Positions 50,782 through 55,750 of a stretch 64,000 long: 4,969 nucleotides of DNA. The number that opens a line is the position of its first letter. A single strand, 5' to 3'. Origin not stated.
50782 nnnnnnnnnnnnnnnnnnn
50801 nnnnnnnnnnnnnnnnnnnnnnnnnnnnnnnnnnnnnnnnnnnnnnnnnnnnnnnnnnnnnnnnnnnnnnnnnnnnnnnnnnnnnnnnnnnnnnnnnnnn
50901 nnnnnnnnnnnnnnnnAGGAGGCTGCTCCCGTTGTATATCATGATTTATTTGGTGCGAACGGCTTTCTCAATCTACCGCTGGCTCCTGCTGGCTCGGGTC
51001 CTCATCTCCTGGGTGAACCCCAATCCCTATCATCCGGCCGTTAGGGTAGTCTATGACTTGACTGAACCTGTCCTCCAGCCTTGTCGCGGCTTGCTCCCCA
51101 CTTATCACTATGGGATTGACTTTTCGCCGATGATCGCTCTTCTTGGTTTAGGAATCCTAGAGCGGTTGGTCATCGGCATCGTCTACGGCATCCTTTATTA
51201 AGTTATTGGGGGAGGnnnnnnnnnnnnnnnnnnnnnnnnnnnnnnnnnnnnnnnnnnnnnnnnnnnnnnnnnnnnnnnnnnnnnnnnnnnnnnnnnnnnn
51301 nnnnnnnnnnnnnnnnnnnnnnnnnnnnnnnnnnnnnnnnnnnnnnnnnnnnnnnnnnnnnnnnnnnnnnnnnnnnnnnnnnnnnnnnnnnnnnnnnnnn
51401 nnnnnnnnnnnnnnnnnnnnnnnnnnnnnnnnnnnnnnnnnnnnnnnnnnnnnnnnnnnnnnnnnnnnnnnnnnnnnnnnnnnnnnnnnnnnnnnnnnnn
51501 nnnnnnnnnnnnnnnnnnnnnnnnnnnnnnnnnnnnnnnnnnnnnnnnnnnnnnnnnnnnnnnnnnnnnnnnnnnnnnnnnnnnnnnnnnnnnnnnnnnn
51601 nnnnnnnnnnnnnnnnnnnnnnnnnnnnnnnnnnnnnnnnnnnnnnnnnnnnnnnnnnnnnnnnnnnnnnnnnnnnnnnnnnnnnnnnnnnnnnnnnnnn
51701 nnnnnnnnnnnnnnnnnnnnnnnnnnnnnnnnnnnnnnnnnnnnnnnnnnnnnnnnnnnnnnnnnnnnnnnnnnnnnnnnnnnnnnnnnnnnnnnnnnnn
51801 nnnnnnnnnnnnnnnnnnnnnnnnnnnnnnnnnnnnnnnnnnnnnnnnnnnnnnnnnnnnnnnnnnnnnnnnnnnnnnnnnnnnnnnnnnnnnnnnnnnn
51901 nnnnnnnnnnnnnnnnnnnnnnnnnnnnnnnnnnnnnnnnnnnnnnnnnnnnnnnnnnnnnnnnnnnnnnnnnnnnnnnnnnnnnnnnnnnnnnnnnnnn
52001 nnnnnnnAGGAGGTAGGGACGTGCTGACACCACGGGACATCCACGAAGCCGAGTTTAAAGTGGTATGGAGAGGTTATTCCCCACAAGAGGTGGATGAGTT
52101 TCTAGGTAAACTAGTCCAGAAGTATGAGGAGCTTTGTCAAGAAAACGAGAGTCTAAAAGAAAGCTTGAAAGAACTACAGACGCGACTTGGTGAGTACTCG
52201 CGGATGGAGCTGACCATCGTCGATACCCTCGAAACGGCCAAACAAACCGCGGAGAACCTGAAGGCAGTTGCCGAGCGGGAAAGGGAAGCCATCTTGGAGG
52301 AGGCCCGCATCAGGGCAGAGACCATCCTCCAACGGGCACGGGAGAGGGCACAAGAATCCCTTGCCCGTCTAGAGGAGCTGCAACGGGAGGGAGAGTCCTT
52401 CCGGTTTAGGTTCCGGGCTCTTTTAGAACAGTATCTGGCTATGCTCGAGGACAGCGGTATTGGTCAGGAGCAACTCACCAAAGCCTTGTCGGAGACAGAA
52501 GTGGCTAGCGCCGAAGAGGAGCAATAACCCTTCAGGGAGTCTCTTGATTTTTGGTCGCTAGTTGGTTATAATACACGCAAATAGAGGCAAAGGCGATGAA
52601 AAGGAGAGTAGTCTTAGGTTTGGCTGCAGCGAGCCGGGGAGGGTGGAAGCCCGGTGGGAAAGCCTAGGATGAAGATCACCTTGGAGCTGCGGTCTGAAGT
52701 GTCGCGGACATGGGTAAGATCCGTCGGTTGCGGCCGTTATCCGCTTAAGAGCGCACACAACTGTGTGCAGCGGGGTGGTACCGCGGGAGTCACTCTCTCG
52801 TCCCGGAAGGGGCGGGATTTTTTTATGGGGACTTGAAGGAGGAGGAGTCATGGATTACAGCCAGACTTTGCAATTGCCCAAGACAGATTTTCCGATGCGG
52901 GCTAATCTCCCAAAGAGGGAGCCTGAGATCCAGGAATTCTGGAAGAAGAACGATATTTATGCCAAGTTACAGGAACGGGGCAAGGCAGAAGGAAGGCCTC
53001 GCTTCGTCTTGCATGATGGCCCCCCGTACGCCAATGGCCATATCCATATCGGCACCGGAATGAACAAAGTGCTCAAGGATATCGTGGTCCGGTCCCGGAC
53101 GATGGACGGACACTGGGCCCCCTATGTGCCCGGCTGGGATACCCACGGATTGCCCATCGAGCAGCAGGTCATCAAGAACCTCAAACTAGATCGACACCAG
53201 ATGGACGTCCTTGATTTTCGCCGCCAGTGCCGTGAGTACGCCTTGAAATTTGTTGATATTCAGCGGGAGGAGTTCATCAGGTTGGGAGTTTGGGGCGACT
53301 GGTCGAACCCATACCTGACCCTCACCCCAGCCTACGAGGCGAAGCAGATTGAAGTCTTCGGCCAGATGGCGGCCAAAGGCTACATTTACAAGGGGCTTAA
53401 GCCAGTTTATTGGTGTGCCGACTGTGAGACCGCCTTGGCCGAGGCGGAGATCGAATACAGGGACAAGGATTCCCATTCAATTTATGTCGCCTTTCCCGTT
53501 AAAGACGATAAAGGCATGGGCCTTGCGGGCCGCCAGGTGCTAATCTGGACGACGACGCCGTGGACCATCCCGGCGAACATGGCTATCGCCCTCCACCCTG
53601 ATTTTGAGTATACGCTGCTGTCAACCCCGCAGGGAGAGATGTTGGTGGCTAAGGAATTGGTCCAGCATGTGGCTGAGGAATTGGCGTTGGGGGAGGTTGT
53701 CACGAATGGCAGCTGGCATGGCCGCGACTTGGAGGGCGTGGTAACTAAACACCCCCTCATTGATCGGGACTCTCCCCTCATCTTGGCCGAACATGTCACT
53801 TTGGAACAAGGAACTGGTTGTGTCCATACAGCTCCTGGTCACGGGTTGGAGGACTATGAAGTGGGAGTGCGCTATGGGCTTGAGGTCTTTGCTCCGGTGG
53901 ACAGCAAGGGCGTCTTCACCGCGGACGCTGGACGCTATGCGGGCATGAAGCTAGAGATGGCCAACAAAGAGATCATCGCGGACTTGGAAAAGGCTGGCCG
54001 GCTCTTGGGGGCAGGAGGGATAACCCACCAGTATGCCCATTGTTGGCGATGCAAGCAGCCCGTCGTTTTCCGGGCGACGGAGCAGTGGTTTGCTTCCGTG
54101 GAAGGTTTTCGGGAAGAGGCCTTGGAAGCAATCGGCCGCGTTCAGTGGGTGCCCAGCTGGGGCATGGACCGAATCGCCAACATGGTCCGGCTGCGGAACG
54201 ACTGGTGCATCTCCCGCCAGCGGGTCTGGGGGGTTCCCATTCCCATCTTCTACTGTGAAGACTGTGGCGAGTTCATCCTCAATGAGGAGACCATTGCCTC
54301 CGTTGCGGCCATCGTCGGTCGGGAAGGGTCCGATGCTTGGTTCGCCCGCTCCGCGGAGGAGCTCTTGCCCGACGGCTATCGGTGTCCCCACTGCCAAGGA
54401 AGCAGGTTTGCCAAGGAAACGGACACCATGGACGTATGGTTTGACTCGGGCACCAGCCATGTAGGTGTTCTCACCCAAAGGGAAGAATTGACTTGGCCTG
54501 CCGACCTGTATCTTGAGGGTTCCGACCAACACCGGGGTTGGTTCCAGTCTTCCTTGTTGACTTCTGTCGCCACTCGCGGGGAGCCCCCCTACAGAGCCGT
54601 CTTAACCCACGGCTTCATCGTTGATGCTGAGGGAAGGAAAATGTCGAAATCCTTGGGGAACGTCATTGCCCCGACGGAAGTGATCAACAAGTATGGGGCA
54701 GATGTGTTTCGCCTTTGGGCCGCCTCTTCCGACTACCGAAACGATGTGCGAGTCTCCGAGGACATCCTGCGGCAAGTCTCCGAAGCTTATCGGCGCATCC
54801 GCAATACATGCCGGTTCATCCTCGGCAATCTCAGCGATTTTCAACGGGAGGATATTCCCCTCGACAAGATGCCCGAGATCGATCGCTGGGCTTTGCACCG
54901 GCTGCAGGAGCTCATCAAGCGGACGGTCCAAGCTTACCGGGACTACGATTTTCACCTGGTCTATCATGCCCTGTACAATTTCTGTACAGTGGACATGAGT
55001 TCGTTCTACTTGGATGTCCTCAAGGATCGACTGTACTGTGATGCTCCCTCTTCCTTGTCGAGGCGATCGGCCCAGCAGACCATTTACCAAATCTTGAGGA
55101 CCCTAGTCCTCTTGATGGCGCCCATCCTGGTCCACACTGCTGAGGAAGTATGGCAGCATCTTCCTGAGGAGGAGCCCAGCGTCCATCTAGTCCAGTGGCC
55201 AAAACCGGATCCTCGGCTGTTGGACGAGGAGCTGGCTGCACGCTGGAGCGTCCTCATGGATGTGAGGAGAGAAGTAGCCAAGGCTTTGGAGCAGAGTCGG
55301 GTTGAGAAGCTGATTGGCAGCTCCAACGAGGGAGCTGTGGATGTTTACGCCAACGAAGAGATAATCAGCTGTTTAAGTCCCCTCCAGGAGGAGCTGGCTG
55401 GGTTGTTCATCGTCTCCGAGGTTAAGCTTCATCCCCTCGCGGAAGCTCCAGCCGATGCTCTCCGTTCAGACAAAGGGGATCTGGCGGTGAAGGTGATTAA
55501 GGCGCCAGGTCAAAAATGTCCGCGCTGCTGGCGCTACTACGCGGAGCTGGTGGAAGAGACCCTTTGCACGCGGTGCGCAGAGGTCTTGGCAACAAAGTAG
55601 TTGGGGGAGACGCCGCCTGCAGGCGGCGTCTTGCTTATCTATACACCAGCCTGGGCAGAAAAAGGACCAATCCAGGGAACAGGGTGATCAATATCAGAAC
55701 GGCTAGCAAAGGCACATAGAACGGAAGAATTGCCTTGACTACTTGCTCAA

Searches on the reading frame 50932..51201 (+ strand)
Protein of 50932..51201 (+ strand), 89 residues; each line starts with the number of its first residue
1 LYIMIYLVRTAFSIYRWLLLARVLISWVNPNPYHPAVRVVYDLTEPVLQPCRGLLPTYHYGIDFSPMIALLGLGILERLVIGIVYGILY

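Call 24: search_protein_families(library=pfam, proteins=[window:50932-51201:+])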
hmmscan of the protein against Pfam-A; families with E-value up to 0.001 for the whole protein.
window:50932-51201:+ (89 aa): 1 family
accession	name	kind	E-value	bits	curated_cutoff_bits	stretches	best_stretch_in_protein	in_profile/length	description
PF02325.22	YGGT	-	6.3e-23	81.4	27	1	10-80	2-70/70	YGGT family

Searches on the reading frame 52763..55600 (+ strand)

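Call 24: search_protein_families(library=pfam, proteins=[window:52763-55600:+])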
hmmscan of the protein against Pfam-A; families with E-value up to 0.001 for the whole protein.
window:52763-55600:+ (945 aa): 7 families
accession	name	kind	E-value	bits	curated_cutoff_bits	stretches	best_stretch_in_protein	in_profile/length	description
PF00133.28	tRNA-synt_1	-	7.7e-144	479.9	22.7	1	56-665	2-414/414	tRNA synthetases class I (I, L, M and V)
PF08264.19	Anticodon_1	-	9.4e-38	129.8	25.1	1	707-856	1-143/148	Anticodon-binding domain of tRNA ligase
PF09334.17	tRNA-synt_1g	-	1e-23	84.2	20.1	2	88-231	8-136/391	tRNA synthetases class I (M)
PF01406.26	tRNA-synt_1e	-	4e-08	33.4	27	1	593-672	221-299/301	tRNA synthetases class I (C) catalytic domain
PF13603.12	tRNA-synt_1_2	-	2.6e-06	27.5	25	1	239-380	9-141/185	Leucyl-tRNA synthetase, editing domain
PF01921.24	tRNA-synt_1f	-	8.2e-06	25.4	27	1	605-682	263-338/360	tRNA synthetases class I (K)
PF06827.20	zf-FPG_IleRS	-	1.3e-05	25.3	21.3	1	916-941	1-30/30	Zinc finger found in FPG and IleRS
